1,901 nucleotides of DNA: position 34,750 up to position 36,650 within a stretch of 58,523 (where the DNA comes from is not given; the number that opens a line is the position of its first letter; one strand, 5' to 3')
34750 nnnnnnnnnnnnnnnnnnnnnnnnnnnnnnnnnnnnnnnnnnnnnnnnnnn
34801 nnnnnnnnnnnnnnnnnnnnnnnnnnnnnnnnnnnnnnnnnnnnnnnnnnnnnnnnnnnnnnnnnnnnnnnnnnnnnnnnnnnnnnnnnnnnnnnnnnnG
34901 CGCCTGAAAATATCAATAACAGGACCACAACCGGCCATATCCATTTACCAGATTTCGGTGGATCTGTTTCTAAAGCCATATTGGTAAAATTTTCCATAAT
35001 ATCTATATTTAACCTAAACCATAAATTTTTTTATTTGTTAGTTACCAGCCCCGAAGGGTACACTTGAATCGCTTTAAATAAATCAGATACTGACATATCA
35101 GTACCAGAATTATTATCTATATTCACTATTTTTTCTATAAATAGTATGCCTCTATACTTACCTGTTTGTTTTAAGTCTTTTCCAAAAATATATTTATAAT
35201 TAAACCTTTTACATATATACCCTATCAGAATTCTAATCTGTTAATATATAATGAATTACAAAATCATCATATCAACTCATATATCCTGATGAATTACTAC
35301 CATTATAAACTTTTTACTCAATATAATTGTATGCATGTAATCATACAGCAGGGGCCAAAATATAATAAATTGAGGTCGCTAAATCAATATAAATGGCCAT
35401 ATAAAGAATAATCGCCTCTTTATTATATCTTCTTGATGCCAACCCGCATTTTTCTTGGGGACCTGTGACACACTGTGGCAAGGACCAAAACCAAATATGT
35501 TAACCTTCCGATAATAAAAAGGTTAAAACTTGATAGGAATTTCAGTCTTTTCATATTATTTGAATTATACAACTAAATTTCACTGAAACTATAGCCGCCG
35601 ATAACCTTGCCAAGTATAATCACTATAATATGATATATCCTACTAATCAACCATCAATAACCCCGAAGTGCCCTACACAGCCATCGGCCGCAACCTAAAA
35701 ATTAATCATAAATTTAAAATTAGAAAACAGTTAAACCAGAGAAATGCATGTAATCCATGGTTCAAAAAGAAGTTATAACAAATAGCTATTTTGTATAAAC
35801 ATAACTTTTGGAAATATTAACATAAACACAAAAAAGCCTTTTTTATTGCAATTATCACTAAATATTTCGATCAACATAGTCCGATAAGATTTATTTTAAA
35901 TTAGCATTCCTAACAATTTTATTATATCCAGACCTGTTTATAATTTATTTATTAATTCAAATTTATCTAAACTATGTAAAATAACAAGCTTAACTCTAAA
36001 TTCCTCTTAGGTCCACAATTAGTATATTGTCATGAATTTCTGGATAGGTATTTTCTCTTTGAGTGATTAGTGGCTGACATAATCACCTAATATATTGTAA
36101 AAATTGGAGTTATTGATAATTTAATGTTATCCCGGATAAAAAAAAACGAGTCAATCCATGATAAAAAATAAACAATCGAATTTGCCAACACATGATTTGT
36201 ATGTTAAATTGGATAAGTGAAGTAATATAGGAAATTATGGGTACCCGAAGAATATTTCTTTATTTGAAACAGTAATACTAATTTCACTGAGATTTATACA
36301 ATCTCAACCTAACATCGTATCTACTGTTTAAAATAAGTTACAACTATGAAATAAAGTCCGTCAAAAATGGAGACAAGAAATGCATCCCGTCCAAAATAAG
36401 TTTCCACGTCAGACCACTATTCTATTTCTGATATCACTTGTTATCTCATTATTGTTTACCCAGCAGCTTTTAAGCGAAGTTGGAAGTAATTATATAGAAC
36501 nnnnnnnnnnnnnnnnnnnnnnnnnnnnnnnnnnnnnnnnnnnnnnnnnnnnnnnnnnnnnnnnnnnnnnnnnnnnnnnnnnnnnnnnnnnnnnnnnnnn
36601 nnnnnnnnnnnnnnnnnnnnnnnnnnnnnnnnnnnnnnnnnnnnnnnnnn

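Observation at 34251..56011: Candidate integrated envelope system: exosortase-EPS locus, giant repeat protein and a dedicated T2SS in one block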

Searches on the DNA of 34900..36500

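Call 11: search_rna_families(source=window, start=34900, end=36500, threshold=evalue, max_evalue=1)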
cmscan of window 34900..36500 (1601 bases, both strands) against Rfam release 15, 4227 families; matches with E-value up to 1: 0.
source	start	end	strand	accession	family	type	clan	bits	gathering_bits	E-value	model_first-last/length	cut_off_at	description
